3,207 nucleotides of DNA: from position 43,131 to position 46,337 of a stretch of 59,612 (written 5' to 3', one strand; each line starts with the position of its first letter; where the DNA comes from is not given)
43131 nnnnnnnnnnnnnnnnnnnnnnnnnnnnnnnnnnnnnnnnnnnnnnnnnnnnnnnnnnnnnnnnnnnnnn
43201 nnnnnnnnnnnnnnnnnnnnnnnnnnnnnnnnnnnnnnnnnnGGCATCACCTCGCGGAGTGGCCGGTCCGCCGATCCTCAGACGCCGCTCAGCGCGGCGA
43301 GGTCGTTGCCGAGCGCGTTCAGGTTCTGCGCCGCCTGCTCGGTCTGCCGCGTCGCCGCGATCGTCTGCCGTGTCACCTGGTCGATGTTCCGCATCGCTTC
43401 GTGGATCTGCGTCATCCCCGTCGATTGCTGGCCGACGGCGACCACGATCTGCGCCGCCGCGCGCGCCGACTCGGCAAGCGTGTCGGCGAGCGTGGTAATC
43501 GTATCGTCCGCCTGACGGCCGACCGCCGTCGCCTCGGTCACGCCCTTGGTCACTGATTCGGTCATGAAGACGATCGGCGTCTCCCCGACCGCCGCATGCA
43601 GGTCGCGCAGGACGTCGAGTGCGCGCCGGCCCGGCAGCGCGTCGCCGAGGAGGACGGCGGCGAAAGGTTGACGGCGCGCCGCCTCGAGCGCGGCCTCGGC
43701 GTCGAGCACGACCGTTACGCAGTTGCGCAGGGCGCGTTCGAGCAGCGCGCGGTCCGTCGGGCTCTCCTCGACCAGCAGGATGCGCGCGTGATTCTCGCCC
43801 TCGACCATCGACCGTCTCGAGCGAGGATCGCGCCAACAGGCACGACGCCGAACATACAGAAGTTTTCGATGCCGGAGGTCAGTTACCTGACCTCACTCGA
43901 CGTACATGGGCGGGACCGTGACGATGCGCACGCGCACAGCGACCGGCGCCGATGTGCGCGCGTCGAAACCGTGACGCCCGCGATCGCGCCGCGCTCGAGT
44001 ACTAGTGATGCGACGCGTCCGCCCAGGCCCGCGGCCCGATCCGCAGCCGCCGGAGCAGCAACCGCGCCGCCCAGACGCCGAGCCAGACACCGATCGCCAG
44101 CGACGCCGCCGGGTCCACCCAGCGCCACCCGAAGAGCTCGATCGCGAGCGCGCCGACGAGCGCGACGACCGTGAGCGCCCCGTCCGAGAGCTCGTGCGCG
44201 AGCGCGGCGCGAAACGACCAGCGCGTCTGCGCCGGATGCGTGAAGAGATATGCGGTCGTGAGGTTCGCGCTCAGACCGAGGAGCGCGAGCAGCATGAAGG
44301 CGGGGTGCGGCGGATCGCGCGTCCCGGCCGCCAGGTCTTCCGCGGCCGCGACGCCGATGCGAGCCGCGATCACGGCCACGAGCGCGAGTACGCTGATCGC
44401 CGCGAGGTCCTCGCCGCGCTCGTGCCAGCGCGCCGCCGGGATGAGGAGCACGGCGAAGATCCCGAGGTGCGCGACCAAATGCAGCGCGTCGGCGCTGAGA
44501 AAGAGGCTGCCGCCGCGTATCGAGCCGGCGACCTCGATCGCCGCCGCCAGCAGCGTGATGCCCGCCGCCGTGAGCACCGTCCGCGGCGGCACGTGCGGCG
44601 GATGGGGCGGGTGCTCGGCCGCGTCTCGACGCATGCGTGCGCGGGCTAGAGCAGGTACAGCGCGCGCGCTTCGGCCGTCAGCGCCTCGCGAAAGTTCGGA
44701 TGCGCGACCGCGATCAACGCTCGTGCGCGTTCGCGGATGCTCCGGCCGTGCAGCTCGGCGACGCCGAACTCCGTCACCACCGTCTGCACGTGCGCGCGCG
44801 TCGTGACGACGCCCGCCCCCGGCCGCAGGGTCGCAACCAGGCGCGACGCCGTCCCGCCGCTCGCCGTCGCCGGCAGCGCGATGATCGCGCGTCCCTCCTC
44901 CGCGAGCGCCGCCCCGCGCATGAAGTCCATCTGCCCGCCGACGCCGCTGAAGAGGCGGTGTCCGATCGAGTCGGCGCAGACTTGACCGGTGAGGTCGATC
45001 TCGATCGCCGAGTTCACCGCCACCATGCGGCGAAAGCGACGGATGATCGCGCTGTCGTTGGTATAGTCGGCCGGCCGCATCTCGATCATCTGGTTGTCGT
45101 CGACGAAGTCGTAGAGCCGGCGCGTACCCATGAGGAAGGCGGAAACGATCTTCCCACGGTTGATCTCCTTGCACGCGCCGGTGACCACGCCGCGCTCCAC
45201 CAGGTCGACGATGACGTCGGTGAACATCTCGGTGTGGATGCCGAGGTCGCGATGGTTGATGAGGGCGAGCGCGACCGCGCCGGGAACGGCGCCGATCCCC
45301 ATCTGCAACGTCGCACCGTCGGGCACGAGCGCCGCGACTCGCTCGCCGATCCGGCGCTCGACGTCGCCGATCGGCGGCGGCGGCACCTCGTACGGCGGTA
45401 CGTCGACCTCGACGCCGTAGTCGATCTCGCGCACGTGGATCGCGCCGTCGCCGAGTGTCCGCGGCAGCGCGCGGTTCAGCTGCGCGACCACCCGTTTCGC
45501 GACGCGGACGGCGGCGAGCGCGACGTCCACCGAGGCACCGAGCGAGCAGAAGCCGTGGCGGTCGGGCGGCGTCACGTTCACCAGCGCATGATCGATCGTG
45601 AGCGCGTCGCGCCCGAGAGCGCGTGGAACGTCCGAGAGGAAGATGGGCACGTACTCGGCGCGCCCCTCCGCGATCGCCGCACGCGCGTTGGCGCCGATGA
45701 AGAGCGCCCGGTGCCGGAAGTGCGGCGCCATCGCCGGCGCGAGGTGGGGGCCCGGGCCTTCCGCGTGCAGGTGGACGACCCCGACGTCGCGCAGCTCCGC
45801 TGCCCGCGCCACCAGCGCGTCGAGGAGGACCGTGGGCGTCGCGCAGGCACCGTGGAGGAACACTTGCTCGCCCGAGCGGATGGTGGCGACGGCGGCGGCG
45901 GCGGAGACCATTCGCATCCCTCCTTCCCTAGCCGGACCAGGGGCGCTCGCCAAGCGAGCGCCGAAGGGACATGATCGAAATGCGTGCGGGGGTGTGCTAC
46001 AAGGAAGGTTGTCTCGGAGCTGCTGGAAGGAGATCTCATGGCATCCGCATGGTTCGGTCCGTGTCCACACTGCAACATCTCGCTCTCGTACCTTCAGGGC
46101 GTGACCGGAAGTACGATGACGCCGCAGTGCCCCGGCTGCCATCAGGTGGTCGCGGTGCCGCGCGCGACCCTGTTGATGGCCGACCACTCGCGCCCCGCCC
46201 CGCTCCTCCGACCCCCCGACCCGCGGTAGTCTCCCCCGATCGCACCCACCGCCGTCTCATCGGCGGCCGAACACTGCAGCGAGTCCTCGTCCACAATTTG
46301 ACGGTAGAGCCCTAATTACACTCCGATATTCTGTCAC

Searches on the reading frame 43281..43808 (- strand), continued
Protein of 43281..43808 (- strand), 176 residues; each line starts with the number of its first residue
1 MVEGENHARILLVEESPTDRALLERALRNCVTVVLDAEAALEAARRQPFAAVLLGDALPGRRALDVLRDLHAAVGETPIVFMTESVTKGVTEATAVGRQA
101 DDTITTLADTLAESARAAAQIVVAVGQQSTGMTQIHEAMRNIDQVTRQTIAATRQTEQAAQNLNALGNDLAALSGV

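Call 22: search_protein_representatives(protein=window:43281-43808:-)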
Query: 176 residues. Proteins with E-value up to 0.001 (for the whole library): 1903; up to 1e-10: 179; up to 1e-30: 2. The best 150 are listed.
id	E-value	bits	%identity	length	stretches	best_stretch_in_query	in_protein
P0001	2.1e-100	349.0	100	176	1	1-176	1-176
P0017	5.5e-31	123.9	70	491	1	70-175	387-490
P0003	7.6e-30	120.2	68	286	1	3-95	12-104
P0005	2.5e-26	108.7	58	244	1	61-173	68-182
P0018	1.4e-25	106.3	67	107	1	82-175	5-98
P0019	1.4e-24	103.1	42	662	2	65-175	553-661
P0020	4.8e-24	101.4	62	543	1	73-174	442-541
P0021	9.0e-24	100.5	59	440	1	65-175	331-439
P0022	4.5e-23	98.2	57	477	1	62-175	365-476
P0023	2.0e-22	96.1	40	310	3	62-174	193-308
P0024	2.5e-22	95.8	60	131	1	77-175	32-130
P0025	1.0e-21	93.8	44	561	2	34-173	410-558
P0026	1.1e-21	93.7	53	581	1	67-174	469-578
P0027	4.5e-21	91.7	56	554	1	66-174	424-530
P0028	5.0e-21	91.6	58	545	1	78-174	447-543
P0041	1.3e-18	83.7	57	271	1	9-104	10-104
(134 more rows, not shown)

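Call 26: search_solved_structures(query=P0002, max_evalue=0.01, show_alignments=2)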
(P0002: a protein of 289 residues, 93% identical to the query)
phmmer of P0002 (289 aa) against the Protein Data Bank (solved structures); distinct sequences matched with E-value up to 0.01: 49.
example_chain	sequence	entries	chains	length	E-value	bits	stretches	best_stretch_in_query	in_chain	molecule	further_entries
2qdl_A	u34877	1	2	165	1.5e-10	44.4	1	140-282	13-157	Chemotaxis signal transduction protein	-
5t3y_A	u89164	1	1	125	6.8e-09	39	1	10-108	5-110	Two-component system response regulator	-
4jpb_W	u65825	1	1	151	1.1e-06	31.7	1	139-268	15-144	Chemotaxis protein CheW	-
1k0s_A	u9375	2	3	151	1.1e-06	31.7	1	139-269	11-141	CHEMOTAXIS PROTEIN CHEW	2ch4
3ja6_A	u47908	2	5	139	1.8e-06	31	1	141-268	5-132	Chemotaxis protein CheW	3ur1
6zxm_A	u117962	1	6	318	2.6e-06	30.5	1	6-115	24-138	Putative GGDEF/response regulator receiver domain protein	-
6zxc_A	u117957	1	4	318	2.6e-06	30.5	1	6-115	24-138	Putative GGDEF/response regulator receiver domain protein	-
7c1j_A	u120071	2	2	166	2.7e-06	30.4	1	9-105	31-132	Histidine kinase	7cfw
3m6m_D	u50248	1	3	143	7.5e-06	29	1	8-116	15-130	Sensory/regulatory protein rpfC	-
9xzo_A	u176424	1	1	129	1.7e-05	27.8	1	8-106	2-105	De novo protein M1X0B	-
6zxb_A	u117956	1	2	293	1.7e-05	27.8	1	9-116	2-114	Putative GGDEF/response regulator receiver domain protein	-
2ho9_A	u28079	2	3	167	2e-05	27.6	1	135-235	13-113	Chemotaxis protein cheW | CheW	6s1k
8c5v_E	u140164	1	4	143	8.9e-05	25.4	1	139-235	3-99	Chemotaxis protein CheW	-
4l85_A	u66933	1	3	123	0.0001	25.3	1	8-112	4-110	KDP operon transcriptional regulatory protein KdpE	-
2oqr_A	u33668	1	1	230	0.00014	24.8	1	14-132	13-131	Sensory transduction protein regX3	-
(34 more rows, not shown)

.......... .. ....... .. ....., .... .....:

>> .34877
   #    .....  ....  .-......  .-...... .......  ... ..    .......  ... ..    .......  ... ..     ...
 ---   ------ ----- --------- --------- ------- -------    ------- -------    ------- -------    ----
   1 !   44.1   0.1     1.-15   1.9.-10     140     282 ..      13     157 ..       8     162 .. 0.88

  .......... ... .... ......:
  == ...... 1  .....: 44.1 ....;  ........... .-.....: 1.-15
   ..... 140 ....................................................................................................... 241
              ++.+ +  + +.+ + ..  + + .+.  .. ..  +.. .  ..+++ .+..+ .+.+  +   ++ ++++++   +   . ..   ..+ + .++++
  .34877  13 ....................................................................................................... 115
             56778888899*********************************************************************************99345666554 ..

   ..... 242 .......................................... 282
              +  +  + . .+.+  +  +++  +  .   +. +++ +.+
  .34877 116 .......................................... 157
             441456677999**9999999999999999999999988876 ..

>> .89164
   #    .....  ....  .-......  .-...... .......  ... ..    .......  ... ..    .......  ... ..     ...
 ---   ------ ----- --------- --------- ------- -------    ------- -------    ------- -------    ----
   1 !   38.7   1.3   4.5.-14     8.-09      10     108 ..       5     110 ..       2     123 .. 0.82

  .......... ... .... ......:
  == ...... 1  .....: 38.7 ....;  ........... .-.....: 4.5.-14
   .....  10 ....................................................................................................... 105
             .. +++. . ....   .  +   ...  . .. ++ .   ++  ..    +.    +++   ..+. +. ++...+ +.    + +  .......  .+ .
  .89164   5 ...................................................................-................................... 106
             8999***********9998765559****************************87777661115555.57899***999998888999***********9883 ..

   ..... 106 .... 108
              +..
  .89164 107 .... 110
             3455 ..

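Call 31: find_encoding_contigs(protein=P0041, flank=8000, max_places=3)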
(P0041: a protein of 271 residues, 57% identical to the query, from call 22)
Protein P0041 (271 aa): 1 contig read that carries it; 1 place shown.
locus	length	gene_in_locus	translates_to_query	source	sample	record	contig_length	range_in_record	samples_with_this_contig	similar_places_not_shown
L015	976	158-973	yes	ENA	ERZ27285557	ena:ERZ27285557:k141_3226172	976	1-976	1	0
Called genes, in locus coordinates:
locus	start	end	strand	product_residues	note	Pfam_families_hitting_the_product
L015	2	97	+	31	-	?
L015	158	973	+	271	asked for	PF00072:Response_reg, PF02518:HATPase_c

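Call 36: predict_structure(alignment_id=A2)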
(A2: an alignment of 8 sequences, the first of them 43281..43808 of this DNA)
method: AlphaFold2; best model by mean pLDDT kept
length: 176 residues; sequences in the alignment: 8
mean_pLDDT: 58.4   pTM: 0.30
mean pLDDT of the five models: 58.4, 58.1, 58.0, 56.8, 54.8
residues with pLDDT >= 90: 0; 70-90: 38; 50-70: 88; < 50: 50
segments of 3 or more residues with pLDDT < 50: 1-11, 14-18, 28-34, 55-59, 77-89
pLDDT, mean of each block of 10 residues (from residue 1): 36 48 49 53 59 49 61 52 42 64 72 67 54 68 76 73 70 56
secondary structure, 60 per line:
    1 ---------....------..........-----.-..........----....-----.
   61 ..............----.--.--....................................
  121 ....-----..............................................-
elements in order: E10-13 H20-29 H37-46 E51-54 H60-74 H85-124 H130-175

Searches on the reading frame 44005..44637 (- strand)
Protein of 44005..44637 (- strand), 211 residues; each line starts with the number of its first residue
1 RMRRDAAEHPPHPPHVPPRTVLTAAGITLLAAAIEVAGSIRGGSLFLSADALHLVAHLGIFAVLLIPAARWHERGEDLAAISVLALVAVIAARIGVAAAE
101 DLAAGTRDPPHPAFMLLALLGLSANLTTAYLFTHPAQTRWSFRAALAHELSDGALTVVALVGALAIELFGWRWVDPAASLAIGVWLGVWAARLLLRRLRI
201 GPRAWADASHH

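Call 16: search_protein_families(library=pfam, proteins=[window:44005-44637:-], max_evalue=0.001)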
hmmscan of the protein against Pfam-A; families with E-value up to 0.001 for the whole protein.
window:44005-44637:- (211 aa): 1 family
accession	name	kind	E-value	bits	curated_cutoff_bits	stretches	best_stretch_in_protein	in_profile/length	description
PF01545.26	Cation_efflux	-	2.7e-13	50.6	26.6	1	23-194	3-190/198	Cation efflux family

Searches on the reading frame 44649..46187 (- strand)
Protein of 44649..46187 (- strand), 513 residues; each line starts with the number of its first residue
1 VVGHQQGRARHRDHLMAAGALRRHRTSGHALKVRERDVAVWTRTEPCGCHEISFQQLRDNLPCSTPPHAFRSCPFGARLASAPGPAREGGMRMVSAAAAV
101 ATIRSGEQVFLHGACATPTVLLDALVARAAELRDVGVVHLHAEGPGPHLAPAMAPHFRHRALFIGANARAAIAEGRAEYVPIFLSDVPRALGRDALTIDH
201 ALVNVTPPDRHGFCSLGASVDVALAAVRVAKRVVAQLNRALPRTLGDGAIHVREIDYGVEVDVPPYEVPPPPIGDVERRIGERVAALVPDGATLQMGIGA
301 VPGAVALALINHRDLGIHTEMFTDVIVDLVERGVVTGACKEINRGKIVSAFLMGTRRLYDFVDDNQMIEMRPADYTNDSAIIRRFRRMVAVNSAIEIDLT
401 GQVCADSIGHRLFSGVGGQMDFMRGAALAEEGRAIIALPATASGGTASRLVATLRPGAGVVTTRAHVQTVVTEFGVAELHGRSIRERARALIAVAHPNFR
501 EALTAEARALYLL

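Call 16: search_protein_families(library=pfam, proteins=[window:44649-46187:-], max_evalue=0.001)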
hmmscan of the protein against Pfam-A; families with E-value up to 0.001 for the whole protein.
window:44649-46187:- (513 aa): 2 families
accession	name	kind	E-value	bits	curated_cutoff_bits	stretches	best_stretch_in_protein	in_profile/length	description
PF13336.12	AcetylCoA_hyd_C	-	1.6e-64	216.9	23.7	1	354-507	1-154/154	Acetyl-CoA hydrolase/transferase C-terminal domain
PF02550.21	AcetylCoA_hydro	-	4.8e-21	76.1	24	1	102-260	18-188/198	Acetyl-CoA hydrolase/transferase N-terminal domain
